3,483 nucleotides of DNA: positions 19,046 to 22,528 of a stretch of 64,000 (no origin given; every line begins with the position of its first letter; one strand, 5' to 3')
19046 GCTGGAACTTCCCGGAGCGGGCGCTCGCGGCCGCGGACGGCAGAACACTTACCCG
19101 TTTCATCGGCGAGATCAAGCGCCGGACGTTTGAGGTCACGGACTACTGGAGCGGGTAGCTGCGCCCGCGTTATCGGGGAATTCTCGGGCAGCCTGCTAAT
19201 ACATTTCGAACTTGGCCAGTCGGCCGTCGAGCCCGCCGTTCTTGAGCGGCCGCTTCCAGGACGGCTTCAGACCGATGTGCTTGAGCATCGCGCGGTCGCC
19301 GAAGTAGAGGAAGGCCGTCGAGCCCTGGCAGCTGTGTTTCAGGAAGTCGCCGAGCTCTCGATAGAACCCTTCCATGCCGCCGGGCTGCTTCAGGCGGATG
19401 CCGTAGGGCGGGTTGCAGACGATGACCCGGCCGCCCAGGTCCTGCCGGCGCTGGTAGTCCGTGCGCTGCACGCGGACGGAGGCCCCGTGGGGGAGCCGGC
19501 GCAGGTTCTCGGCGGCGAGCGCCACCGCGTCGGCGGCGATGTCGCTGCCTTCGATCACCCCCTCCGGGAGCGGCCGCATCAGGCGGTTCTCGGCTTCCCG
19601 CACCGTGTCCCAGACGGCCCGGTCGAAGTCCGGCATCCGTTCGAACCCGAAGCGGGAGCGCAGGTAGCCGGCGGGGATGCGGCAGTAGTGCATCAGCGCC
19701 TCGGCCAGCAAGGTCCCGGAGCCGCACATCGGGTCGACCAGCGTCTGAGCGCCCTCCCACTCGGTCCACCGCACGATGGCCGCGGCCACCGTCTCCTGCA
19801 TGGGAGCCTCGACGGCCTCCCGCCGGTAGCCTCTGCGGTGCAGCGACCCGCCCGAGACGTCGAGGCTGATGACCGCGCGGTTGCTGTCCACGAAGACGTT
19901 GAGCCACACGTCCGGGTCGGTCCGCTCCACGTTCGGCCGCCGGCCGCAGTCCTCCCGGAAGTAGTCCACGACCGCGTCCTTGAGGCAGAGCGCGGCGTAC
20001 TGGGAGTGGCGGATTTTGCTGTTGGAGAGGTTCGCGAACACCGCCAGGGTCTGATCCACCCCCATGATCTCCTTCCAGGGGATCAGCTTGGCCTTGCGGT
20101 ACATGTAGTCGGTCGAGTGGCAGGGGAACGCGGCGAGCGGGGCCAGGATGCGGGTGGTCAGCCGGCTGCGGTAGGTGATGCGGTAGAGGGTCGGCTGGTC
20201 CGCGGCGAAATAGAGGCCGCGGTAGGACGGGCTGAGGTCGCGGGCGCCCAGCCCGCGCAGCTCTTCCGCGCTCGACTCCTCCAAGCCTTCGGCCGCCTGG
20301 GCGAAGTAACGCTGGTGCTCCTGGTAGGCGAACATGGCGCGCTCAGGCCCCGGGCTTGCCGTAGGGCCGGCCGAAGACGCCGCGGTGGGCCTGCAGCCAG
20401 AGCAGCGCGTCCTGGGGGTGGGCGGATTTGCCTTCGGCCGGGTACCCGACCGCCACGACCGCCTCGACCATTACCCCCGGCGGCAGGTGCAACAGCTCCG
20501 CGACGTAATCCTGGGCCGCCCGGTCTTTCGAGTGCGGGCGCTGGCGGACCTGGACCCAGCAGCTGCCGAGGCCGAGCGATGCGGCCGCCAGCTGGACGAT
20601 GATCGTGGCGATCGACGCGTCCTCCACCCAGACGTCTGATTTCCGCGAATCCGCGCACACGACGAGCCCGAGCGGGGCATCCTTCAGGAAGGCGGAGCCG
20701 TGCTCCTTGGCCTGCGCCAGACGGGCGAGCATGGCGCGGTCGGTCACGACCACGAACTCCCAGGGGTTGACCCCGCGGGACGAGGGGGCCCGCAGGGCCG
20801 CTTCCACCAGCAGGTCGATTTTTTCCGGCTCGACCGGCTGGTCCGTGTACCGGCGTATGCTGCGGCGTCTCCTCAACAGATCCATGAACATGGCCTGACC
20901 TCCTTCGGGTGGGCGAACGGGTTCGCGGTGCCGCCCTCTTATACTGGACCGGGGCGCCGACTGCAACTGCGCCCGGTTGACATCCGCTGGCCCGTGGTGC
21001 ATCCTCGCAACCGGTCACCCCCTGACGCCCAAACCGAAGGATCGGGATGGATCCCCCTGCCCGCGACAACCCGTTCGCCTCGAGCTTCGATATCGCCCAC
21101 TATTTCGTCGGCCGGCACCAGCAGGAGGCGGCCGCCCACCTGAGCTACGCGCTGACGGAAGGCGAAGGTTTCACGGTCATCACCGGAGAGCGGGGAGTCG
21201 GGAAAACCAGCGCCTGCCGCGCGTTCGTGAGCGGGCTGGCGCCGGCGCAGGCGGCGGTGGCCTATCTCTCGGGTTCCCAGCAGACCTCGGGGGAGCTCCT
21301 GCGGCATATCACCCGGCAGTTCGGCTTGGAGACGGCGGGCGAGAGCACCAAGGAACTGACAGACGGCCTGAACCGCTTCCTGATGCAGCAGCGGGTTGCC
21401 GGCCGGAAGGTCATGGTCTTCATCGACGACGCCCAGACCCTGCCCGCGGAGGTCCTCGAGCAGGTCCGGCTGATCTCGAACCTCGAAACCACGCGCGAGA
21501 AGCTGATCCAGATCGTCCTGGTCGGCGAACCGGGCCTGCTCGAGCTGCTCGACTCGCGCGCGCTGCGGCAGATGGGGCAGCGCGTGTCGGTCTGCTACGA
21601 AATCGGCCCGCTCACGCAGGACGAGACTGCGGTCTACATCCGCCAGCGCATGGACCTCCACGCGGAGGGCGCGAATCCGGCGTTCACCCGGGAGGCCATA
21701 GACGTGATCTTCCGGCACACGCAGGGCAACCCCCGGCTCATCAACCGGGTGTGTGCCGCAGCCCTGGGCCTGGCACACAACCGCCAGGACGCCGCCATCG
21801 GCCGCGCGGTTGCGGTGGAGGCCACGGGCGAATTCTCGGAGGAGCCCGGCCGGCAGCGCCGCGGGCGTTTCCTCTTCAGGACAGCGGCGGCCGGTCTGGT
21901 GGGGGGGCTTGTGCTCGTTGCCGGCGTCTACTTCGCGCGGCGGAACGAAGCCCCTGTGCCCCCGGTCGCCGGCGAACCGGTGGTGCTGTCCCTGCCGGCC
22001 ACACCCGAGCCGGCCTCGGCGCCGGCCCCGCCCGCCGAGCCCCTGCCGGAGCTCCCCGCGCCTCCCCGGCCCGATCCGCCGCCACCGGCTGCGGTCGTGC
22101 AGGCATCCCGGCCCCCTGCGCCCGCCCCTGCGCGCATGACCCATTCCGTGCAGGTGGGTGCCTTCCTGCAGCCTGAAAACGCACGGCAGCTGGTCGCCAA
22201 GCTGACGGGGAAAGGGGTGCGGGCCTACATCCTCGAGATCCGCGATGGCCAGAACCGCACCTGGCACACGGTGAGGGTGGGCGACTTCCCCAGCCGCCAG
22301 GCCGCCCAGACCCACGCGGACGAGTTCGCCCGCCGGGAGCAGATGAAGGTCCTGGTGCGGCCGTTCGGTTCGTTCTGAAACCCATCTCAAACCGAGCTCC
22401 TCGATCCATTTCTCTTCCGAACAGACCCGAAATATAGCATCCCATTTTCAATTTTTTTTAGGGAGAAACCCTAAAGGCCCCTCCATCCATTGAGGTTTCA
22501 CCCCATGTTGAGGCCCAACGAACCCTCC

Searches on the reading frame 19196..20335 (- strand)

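Call 27: search_protein_families(library=pfam, max_evalue=0.001, proteins=[window:19196-20335:-])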
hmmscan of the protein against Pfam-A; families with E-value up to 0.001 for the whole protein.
window:19196-20335:- (379 aa): 3 families
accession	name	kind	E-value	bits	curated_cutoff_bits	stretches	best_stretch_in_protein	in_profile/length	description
PF01170.24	UPF0020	-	5.9e-37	127.7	22.3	1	168-374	1-196/197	RMKL-like, methyltransferase domain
PF02926.22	THUMP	-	1.7e-16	60.9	20.6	1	74-159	3-84/84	THUMP domain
PF22020.1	RlmL_1st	-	1.3e-09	38.3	27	1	10-64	2-55/55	RlmL ferredoxin-like domain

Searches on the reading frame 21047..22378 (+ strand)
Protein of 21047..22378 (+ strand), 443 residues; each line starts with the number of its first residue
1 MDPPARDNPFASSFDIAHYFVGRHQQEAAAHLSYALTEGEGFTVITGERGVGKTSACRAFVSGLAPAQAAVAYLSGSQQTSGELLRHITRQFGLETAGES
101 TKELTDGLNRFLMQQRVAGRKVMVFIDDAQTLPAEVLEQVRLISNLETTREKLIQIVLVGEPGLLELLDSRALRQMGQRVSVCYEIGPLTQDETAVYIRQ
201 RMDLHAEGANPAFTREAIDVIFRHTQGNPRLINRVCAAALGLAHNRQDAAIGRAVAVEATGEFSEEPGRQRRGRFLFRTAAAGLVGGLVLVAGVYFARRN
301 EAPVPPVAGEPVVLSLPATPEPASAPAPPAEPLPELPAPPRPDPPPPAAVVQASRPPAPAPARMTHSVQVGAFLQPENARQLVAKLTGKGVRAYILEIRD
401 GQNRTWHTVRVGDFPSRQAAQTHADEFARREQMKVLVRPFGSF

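Call 27: search_protein_families(library=pfam, max_evalue=0.001, proteins=[window:21047-22378:+])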
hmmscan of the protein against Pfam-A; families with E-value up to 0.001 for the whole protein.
window:21047-22378:+ (443 aa): 8 families
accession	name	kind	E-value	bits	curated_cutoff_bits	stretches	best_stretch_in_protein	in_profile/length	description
PF13401.12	AAA_22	-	7.4e-26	91.4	27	1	39-168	4-130/130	AAA domain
PF05036.18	SPOR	-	4.6e-15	56.2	21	1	365-428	4-65/76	SPOR domain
PF13191.12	AAA_16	-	4.1e-09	37.6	32.6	1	20-150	2-162/167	AAA ATPase domain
PF01637.24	ATPase_2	-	4.6e-06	27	33.2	1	35-234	15-224/225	ATPase domain predominantly from Archaea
PF13604.12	AAA_30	-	6.1e-06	26.5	27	1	29-162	7-125/191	AAA domain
PF20703.3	nSTAND1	-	8.2e-06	26.1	27.1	1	17-203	13-201/379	Novel STAND NTPase 1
PF13173.12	AAA_14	-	8.7e-05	23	27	1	43-193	5-127/129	AAA domain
PF00004.35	AAA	-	0.00087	20.2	21.2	0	45-136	3-73/131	ATPase family associated with various cellular activities (AAA)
